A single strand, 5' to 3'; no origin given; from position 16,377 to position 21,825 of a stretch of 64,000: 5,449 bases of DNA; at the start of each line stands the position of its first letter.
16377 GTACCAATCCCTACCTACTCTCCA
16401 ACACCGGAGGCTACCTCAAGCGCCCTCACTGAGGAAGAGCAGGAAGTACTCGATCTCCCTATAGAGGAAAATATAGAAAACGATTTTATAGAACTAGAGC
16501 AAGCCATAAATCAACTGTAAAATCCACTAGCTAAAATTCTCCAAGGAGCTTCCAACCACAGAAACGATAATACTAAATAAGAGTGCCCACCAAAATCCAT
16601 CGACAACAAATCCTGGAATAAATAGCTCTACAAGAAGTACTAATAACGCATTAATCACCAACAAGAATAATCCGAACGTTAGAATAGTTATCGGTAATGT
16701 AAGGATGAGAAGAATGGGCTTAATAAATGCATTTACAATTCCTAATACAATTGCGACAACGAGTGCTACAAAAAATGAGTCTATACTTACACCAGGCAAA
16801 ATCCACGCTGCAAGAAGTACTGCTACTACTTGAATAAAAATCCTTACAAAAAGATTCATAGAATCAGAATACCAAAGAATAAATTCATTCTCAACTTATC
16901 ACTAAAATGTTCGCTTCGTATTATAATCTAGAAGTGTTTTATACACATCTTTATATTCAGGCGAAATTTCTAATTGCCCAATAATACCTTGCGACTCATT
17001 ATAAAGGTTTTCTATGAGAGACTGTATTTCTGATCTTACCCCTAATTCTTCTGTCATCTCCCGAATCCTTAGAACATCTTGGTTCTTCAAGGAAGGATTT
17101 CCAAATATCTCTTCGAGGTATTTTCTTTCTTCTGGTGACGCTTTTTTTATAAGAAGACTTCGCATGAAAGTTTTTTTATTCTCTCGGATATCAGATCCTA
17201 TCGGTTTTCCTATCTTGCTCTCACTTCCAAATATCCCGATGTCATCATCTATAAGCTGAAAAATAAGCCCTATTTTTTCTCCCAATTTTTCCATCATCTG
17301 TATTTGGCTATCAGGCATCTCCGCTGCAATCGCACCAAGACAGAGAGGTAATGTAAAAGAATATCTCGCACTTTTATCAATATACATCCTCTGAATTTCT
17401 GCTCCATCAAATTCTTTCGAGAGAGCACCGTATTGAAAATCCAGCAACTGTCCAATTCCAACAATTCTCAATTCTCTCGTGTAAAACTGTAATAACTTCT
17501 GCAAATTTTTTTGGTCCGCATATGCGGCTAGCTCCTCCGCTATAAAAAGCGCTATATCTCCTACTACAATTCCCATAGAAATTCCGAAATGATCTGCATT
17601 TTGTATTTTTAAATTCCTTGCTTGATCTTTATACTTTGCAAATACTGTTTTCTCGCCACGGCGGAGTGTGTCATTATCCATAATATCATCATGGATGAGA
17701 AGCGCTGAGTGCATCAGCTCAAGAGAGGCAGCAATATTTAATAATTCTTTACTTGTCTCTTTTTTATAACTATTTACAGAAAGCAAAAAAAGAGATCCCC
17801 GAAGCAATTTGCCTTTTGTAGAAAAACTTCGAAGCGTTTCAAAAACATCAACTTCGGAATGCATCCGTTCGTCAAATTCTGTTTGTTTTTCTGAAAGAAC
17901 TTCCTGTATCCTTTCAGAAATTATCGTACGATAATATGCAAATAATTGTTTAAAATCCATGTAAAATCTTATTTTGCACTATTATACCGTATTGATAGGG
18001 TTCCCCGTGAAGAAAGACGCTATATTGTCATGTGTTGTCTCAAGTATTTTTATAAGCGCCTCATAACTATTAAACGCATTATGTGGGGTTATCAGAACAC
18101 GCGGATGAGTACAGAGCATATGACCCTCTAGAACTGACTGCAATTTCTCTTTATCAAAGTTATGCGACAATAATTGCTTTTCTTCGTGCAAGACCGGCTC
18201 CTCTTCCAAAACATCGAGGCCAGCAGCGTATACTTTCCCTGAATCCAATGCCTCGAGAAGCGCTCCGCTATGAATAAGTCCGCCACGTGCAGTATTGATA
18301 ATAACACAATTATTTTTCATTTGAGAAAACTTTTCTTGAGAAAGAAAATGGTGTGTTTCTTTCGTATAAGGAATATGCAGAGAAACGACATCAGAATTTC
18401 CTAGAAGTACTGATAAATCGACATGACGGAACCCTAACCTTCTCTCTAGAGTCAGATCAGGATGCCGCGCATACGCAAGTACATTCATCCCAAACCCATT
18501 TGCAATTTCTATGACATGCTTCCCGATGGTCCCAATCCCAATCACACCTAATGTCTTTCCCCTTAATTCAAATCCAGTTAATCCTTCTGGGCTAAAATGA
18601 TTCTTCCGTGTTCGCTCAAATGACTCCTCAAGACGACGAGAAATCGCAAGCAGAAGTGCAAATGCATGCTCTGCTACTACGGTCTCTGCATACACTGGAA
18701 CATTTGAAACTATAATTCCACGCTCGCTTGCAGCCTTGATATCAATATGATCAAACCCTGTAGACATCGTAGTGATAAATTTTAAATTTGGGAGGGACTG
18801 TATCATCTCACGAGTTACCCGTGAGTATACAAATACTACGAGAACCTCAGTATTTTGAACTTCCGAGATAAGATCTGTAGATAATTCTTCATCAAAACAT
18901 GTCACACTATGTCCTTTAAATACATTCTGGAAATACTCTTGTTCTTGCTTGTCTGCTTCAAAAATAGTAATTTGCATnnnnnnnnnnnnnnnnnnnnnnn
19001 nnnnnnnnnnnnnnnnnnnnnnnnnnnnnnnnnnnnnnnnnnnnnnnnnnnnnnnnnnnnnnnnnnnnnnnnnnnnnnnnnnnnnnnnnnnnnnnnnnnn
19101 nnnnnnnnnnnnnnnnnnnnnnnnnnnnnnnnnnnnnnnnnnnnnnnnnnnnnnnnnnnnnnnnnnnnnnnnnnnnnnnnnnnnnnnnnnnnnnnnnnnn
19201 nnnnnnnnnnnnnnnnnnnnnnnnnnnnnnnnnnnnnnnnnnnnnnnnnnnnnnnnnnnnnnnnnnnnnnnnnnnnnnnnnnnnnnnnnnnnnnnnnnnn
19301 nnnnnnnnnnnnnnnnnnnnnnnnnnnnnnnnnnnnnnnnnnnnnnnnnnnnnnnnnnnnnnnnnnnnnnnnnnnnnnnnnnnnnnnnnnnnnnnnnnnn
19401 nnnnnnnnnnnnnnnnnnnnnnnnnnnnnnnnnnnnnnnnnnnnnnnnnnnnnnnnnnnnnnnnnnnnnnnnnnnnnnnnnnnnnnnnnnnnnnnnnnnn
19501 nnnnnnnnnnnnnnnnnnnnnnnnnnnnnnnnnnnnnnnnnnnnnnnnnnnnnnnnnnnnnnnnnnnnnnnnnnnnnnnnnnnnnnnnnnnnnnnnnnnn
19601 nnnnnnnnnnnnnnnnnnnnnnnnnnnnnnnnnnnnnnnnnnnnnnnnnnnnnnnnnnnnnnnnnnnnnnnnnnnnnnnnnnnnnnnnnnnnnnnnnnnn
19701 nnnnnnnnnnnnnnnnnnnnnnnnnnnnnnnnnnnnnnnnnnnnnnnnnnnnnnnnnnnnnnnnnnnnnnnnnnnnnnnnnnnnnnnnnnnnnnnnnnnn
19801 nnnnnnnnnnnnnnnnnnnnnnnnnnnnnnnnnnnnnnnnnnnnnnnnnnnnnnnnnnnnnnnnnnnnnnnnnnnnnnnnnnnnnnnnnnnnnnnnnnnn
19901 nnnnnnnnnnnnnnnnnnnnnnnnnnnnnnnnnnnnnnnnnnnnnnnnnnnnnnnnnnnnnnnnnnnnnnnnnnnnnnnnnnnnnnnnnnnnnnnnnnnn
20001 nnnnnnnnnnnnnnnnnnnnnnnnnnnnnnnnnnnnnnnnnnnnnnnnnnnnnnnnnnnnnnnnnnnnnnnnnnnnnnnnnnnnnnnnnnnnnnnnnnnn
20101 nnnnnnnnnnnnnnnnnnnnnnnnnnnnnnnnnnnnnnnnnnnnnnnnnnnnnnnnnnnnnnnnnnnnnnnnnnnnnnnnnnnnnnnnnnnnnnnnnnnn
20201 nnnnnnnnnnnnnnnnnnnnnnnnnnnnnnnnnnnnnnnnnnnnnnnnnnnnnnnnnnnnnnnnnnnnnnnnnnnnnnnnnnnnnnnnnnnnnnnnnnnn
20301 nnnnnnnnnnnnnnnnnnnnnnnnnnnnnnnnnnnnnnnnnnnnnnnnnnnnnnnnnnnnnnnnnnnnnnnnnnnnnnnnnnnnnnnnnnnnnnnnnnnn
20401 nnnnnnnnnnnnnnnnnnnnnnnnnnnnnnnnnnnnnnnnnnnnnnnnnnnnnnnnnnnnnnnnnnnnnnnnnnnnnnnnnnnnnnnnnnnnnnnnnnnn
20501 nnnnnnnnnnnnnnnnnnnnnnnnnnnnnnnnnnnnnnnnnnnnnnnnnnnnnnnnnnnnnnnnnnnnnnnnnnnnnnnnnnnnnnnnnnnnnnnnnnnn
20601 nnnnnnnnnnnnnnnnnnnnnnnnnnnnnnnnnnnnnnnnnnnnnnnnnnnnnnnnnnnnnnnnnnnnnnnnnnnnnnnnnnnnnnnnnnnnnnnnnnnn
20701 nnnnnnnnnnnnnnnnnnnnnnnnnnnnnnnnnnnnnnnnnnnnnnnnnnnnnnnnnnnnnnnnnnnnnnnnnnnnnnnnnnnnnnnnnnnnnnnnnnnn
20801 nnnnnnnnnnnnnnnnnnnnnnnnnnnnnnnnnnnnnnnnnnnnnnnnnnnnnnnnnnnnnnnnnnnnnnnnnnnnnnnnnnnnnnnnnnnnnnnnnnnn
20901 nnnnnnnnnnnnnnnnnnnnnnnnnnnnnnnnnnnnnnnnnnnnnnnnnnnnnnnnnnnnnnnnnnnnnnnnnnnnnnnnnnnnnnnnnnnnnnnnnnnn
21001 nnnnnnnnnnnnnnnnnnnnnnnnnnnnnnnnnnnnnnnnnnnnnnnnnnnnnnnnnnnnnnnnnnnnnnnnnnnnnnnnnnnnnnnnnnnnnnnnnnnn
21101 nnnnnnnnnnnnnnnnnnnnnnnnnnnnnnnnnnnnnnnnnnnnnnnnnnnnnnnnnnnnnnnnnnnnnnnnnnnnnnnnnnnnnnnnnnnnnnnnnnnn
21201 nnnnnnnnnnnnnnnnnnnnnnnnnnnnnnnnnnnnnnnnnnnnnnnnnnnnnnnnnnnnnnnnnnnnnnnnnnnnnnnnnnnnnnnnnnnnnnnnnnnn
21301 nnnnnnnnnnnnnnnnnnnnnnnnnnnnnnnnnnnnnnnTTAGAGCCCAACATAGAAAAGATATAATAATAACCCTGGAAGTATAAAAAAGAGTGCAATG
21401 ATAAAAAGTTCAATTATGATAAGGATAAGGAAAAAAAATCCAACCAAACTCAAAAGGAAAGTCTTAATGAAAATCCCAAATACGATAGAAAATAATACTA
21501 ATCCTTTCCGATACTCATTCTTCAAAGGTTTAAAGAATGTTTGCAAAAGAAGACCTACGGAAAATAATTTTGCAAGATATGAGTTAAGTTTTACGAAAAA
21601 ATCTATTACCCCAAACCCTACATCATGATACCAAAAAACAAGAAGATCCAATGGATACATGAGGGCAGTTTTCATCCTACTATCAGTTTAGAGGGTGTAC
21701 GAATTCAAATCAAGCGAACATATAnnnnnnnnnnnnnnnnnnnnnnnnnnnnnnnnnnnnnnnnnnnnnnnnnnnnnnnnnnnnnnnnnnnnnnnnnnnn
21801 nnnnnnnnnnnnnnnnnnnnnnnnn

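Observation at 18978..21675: Membrane-anchored ClpA/C-like double-AAA+ unfoldase lacking M-domain and ClpP-docking loop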

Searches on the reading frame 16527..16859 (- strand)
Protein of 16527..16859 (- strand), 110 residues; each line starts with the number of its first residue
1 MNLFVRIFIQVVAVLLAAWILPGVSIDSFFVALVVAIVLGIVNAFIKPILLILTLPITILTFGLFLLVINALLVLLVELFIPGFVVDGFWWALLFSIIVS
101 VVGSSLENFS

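Call 21: search_protein_families(library=ncbifam, proteins=[window:16527-16859:-], max_evalue=0.001)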
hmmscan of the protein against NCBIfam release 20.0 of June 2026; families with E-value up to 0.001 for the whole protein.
window:16527-16859:- (110 aa): 0 families

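Call 34: search_protein_families(library=pfam, proteins=[window:16527-16859:-], max_evalue=0.001)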
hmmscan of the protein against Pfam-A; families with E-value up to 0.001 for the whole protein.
window:16527-16859:- (110 aa): 1 family
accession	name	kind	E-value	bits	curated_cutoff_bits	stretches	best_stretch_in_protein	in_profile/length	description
PF04020.18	Phage_holin_4_2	-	1e-32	113.3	28.8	1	1-103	1-103/105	Mycobacterial 4 TMS phage holin, superfamily IV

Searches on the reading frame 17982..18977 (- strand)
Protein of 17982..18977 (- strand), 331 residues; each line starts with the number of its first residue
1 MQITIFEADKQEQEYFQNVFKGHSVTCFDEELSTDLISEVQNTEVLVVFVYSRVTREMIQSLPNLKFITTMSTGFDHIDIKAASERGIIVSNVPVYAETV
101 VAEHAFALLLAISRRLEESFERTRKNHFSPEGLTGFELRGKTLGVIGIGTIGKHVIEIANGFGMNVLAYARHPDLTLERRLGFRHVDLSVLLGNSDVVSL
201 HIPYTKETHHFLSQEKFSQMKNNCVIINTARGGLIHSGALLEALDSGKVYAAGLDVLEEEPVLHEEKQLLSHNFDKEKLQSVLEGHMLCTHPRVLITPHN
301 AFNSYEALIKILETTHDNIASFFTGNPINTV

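Call 4: search_protein_families(library=pfam, proteins=[window:17982-18977:-], max_evalue=0.01)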
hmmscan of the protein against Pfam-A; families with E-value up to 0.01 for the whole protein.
window:17982-18977:- (331 aa): 4 families
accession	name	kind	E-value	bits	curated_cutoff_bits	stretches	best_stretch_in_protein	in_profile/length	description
PF02826.25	2-Hacid_dh_C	-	5.9e-54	182.6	25.1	1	106-301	1-178/178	D-isomer specific 2-hydroxyacid dehydrogenase, NAD binding domain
PF00389.36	2-Hacid_dh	-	1e-31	109.8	24.6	1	4-329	2-130/134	D-isomer specific 2-hydroxyacid dehydrogenase, catalytic domain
PF00670.27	AdoHcyase_NAD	-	0.0045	17.6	27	0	138-229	21-109/162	S-adenosyl-L-homocysteine hydrolase, NAD binding domain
PF01262.27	AlaDh_PNT_C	-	0.0097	15.8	23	0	144-176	32-64/214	Alanine dehydrogenase/PNT, C-terminal domain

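Call 21: search_protein_families(library=ncbifam, proteins=[window:17982-18977:-], max_evalue=0.001)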
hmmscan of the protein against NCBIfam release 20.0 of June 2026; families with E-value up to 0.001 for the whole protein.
window:17982-18977:- (331 aa): 24 families
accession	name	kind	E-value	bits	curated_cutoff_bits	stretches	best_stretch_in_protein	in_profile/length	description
TIGR01327.1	PGDH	equivalog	1.4e-66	225.3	454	1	30-326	28-304/525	phosphoglycerate dehydrogenase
NF009714.1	PRK13243.1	equivalog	3e-62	210.9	455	1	33-268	36-278/332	glyoxylate reductase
NF005069.0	PRK06487.1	equivalog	4.8e-60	203.3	448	1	25-331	31-319/320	2-hydroxyacid dehydrogenase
NF000492.1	vanH_gen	exception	4.4e-58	196.8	540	1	3-322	1-310/312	D-lactate dehydrogenase VanH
NF006263.0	PRK08410.1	equivalog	2.2e-57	194.8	389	1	1-325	1-309/311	D-2-hydroxyacid dehydrogenase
NF005387.0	PRK06932.1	equivalog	5.8e-49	166.7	492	1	23-323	25-310/314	2-hydroxyacid dehydrogenase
NF011938.0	PRK15409.1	equivalog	4.5e-48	163.9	492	1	20-267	23-273/324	glyoxylate/hydroxypyruvate reductase GhrB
NF008759.0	PRK11790.1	equivalog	1.5e-46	159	404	1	25-322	36-316/410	phosphoglycerate dehydrogenase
NF000371.1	vanH_Agroup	exception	5.8e-45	153.9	700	1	64-322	71-315/322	VanH-A/VanH-Pt family D-lactate dehydrogenase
NF006374.0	PRK08605.1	subfamily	8.1e-45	153.3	356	1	2-317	3-316/332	D-lactate dehydrogenase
NF000128.1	vanH-Sc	exception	1.4e-43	149.3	650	1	65-320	87-328/337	D-lactate dehydrogenase VanH-Sc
NF000004.1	vanH-D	exception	7.7e-42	143.5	550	1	2-322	6-316/323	D-lactate dehydrogenase VanH-D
NF000112.1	vanH-Amyco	exception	4.7e-41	141.2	625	1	3-319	30-336/348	VanH-AOV family D-lactate dehydrogenase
NF005750.0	PRK07574.1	equivalog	3.3e-40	138.3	329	1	32-261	80-315/386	NAD-dependent formate dehydrogenase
NF000151.1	vanH-Ac1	exception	1.8e-39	136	750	1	65-323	103-348/351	D-lactate dehydrogenase VanH-Ac1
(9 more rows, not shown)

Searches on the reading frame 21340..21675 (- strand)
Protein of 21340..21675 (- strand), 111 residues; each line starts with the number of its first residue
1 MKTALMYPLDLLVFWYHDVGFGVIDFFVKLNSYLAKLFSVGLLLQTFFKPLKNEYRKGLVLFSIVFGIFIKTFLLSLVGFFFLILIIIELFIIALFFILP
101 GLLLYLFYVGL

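Call 4: search_protein_families(library=pfam, proteins=[window:21340-21675:-], max_evalue=0.01)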
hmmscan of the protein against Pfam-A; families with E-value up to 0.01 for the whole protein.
window:21340-21675:- (111 aa): 0 families

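Call 21: search_protein_families(library=ncbifam, proteins=[window:21340-21675:-], max_evalue=0.001)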
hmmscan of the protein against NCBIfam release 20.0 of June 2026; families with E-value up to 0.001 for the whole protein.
window:21340-21675:- (111 aa): 0 families

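Call 22: list_cluster_members(proteins=[P0001, P0005, P0029, P0036, P0069, P0073, window:21340-21675:-])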
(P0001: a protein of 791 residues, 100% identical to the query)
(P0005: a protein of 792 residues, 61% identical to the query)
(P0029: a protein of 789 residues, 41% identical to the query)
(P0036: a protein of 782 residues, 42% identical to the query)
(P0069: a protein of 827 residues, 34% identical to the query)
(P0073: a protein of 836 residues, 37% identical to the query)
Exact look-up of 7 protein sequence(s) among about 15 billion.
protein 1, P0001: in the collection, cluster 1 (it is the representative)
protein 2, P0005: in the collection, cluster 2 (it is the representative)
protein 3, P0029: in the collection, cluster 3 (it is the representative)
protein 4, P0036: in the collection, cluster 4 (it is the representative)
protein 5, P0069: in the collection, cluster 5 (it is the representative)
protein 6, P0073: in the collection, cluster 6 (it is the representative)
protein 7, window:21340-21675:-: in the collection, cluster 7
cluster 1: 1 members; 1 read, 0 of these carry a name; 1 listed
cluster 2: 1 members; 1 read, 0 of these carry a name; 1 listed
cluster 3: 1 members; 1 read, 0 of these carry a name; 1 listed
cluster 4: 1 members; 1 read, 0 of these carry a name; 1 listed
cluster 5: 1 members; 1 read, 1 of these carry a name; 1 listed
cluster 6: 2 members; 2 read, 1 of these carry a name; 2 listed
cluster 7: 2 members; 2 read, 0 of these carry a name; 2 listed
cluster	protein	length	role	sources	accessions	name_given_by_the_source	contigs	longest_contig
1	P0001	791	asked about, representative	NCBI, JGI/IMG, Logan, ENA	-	-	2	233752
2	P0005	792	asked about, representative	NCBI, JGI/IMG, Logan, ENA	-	-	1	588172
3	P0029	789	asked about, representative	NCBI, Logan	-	-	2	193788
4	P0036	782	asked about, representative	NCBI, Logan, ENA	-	-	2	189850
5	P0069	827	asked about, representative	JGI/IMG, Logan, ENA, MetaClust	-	\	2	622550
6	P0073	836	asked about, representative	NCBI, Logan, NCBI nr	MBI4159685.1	ATP-dependent Clp protease ATP-binding subunit [Candidatus Wolfebacteria bacterium]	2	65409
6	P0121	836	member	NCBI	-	-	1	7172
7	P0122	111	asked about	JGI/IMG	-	-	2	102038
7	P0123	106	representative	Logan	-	-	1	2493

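Call 31: find_homologous_proteins(query=window:21340-21675:-, max_evalue=0.001)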
Query window:21340-21675:- (111 aa): 152 proteins with E <= 0.001 among 174 candidates; the best 120 are listed.
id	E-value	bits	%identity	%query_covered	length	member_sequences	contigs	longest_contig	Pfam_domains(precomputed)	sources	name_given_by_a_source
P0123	1.4e-54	201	100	95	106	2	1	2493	-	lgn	-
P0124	3.3e-38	149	68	99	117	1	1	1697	-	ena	-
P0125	2.0e-36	143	62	99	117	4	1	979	-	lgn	-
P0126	2.5e-36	142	65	99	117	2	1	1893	-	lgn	-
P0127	3.9e-36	142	65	99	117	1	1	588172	-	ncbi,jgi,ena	-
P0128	2.2e-35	139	67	99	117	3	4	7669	-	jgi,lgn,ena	-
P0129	3.1e-33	132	60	99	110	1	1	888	-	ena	-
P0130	9.1e-33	131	58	99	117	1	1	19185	-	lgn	-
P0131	9.7e-33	131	64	99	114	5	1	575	-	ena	-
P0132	2.5e-32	130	65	95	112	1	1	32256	-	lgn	-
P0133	2.0e-31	127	65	95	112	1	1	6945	-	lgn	-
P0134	2.7e-31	126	66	76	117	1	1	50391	-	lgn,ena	-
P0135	3.9e-31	126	62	95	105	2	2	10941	-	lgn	-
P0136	4.0e-31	126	61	97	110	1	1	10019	-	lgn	-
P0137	1.1e-30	124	64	85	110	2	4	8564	-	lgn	-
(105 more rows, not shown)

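Call 42: find_related_loci(query=A2, collection=genome_contigs, flank=9000)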
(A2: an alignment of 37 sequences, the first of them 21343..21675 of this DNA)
Query A2 (111 aa) in genome_contigs; peptide patterns used: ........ (x = any residue, [..] = any of these).
87 stretches matched a pattern; 70 encode a relative of the query (tblastn E <= 1e-3); 70 distinct loci.
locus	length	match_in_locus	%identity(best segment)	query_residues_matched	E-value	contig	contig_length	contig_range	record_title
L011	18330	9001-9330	65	1-110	1e-42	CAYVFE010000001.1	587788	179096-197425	MAG TPA_asm: uncultured Gammaproteobacteria bacterium isolate binchicken_co173_433 genome assembly, contig: NODE_6_lengt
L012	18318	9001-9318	55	1-106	2e-28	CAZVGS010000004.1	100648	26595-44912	MAG TPA_asm: uncultured Gammaproteobacteria bacterium isolate binchicken_co16_182 genome assembly, contig: NODE_347_leng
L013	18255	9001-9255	60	5-89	1e-24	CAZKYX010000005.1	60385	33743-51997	MAG TPA_asm: uncultured Gammaproteobacteria bacterium isolate SRP286056_co1_17 genome assembly, contig: NODE_455_length_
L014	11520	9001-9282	55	1-95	3e-24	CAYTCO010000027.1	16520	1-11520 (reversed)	MAG TPA_asm: uncultured Gammaproteobacteria bacterium isolate SRP286056_co1_355 genome assembly, contig: NODE_4254_lengt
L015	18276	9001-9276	55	7-99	3e-24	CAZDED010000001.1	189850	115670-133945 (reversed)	MAG TPA_asm: uncultured Gammaproteobacteria bacterium isolate SRP278252_co2_138 genome assembly, contig: NODE_73_length_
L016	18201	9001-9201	66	5-71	2e-23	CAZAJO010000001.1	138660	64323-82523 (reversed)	MAG TPA_asm: uncultured Gammaproteobacteria bacterium isolate SRP342105_co1_429 genome assembly, contig: NODE_138_length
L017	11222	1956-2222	56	5-93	5e-23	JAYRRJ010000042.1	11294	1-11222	MAG: Candidatus Levyibacteriota bacterium isolate XM1_ASGE3bin.27 k141_246930, whole genome shotgun sequence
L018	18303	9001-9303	47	8-108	3e-22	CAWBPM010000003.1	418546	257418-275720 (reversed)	MAG: Candidatus Levybacteria bacterium isolate MFD01476.bin.1.72 genome assembly, contig: contig_44256, whole genome sho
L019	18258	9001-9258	59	7-92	1e-21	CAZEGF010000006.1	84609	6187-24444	MAG TPA_asm: uncultured Gammaproteobacteria bacterium isolate SRP135725_co2_582 genome assembly, contig: k141_3521309, w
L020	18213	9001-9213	59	7-77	4e-21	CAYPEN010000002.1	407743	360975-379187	MAG TPA_asm: uncultured Gammaproteobacteria bacterium isolate SRP263991_co5_217 genome assembly, contig: NODE_15_length_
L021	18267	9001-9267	56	5-93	4e-21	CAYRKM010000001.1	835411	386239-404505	MAG TPA_asm: uncultured Gammaproteobacteria bacterium isolate SRP292972_co1_108 genome assembly, contig: NODE_7_length_8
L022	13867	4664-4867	59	5-72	1e-20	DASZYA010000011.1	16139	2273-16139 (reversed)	MAG TPA_asm: Patescibacteria group bacterium isolate SMAG_U6198 k141_13292, whole genome shotgun sequence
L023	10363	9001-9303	53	1-97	5e-20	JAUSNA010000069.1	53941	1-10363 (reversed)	MAG: Candidatus Levyibacteriota bacterium isolate E19_metabat.bin.104 E19_k141_378344, whole genome shotgun sequence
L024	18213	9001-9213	54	5-75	9e-20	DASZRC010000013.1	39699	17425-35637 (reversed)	MAG TPA_asm: Patescibacteria group bacterium isolate SMAG_U6014 k141_141730, whole genome shotgun sequence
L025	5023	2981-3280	46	1-100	5e-19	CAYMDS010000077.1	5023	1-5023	MAG TPA_asm: uncultured Gammaproteobacteria bacterium isolate SRP192515_co2_133 genome assembly, contig: NODE_15395_leng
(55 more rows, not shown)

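Call 51: predict_structure(alignment_id=A2)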
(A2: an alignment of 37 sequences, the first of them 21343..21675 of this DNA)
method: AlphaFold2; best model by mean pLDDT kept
length: 111 residues; sequences in the alignment: 37
mean_pLDDT: 92.6   pTM: 0.74
mean pLDDT of the five models: 92.6, 92.1, 90.9, 88.7, 88.1
residues with pLDDT >= 90: 86; 70-90: 22; 50-70: 3; < 50: 0
segments of 3 or more residues with pLDDT < 50: none
pLDDT, mean of each block of 10 residues (from residue 1): 83 93 97 98 92 84 92 97 98 95 92 68
secondary structure, 60 per line:
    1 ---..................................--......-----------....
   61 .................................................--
elements in order: H4-37 H40-45 H57-109

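Call 63: search_protein_families(library=padloc, proteins=[window:21340-21675:-], max_evalue=0.01)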
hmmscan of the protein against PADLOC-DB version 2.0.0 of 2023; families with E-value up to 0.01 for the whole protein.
window:21340-21675:- (111 aa): 0 families

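Call 64: search_protein_families(library=phrogs, proteins=[window:21340-21675:-], max_evalue=0.01)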
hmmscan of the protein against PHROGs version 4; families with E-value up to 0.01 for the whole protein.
window:21340-21675:- (111 aa): 0 families
